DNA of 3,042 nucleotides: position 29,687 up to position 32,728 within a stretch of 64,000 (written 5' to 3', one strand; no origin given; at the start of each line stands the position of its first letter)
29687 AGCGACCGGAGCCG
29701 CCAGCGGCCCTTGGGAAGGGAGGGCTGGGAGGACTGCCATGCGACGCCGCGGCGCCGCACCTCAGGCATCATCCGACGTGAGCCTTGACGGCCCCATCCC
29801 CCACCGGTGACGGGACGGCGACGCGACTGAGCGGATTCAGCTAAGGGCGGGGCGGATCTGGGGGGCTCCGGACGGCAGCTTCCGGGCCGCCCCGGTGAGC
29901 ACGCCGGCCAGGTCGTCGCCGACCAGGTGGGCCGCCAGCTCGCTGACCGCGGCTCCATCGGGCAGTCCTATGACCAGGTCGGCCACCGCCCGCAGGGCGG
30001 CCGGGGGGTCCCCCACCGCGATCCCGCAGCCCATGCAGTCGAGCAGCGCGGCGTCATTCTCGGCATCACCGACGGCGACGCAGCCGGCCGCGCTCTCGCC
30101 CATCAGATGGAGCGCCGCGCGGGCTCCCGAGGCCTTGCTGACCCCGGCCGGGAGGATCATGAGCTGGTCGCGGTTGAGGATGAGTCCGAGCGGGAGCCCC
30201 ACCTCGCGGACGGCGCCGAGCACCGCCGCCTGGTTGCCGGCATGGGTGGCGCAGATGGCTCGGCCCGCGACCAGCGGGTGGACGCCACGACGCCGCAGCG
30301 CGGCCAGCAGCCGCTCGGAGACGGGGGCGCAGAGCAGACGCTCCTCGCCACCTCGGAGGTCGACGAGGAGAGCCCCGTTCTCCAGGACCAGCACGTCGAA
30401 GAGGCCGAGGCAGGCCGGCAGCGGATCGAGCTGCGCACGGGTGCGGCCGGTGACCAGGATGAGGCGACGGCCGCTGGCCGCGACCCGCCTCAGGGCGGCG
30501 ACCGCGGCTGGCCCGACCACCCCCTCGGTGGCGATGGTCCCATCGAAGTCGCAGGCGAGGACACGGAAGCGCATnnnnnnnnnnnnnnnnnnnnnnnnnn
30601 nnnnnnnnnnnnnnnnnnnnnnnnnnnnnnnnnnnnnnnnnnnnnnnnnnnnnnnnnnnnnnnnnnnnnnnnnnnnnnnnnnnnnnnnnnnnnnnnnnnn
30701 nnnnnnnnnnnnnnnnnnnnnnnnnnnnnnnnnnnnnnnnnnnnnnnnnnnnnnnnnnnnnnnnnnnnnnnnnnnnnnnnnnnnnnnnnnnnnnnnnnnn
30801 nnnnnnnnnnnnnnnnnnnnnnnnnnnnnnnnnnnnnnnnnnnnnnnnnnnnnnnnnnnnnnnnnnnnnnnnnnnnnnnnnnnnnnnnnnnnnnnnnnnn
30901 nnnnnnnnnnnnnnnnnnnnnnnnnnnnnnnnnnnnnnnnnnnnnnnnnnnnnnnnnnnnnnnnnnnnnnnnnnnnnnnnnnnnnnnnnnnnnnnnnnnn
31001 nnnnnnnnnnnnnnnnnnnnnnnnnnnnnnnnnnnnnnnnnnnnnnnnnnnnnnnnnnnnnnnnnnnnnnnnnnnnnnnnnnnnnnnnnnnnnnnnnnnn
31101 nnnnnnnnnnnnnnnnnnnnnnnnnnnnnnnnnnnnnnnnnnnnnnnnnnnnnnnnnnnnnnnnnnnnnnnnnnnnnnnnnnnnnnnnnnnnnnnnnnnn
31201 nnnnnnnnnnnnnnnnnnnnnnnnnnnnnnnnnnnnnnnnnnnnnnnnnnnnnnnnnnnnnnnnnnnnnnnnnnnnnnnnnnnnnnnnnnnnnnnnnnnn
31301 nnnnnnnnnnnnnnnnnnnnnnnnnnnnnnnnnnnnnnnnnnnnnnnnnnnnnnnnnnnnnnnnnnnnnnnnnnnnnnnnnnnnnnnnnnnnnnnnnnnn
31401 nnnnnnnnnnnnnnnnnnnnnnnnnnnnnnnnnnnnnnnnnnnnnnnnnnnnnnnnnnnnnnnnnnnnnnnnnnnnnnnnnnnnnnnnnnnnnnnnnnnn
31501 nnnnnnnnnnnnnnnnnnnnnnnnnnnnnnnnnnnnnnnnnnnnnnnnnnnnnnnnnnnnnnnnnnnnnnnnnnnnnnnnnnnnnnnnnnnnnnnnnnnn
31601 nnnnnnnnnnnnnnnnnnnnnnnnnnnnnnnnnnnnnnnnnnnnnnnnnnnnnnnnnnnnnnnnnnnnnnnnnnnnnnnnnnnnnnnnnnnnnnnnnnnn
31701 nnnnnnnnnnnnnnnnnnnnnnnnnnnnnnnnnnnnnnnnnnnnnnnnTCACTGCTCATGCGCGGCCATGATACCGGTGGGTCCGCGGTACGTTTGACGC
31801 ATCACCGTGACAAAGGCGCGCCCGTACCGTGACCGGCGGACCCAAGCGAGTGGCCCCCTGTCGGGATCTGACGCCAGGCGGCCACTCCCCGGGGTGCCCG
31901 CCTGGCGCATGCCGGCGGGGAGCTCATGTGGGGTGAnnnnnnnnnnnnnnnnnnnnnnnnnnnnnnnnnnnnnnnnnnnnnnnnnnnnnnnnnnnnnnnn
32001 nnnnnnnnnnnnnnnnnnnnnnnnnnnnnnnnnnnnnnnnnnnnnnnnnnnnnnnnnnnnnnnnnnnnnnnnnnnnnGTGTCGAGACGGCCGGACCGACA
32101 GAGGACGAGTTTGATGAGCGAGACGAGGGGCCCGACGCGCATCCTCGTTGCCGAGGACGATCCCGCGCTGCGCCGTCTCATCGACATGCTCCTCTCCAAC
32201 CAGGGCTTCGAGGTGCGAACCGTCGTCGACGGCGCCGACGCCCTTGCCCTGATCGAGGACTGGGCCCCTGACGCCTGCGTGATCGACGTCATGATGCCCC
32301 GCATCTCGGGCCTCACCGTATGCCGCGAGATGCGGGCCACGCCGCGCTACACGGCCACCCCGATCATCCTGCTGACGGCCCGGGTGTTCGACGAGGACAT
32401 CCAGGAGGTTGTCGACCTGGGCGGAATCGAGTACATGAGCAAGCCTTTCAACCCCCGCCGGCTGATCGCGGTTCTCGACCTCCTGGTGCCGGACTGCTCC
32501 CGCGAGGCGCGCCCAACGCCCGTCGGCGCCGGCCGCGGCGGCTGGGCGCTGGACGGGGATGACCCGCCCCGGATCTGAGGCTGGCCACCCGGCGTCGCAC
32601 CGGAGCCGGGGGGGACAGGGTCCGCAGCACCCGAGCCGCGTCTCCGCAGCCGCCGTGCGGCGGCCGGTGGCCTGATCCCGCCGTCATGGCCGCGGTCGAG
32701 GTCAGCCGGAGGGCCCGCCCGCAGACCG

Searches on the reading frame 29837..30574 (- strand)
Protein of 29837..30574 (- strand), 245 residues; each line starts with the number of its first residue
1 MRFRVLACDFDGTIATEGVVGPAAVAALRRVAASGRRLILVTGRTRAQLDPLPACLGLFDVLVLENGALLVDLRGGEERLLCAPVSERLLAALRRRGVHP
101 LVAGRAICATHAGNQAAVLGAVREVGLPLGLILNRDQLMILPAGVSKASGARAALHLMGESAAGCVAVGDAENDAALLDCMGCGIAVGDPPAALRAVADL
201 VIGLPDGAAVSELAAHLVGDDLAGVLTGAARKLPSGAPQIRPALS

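Call 72: search_protein_families(library=pfam, proteins=[window:29837-30574:-], max_evalue=0.01)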
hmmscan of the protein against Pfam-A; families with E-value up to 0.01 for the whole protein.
window:29837-30574:- (245 aa): 5 families
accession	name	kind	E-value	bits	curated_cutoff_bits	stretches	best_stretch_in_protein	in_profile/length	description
PF08282.18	Hydrolase_3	-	3.9e-19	69.8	20.9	2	137-211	178-252/255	haloacid dehalogenase-like hydrolase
PF00702.32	Hydrolase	-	1.6e-06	29.1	26.4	1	4-176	2-185/191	haloacid dehalogenase-like hydrolase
PF12710.13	HAD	-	0.00016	22.6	27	1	18-63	84-128/189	haloacid dehalogenase-like hydrolase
PF05116.19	S6PP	-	0.00038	20.6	20.3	0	122-191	140-210/247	Sucrose-6F-phosphate phosphohydrolase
PF13344.12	Hydrolase_6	-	0.00069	20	27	1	7-45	2-40/101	Haloacid dehalogenase-like hydrolase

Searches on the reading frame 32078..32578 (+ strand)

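Call 6: search_protein_families(library=pfam, proteins=[window:32078-32578:+], max_evalue=0.01)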
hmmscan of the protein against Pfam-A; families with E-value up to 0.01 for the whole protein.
window:32078-32578:+ (166 aa): 2 families
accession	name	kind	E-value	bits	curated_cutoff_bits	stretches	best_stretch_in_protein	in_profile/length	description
PF00072.30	Response_reg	-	1.3e-26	93.4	30.2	1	22-133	1-110/111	Response regulator receiver domain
PF23198.2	PDE8A_N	-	0.0019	18.6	29.6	1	41-113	32-105/147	PDE8A-like, N-terminal domain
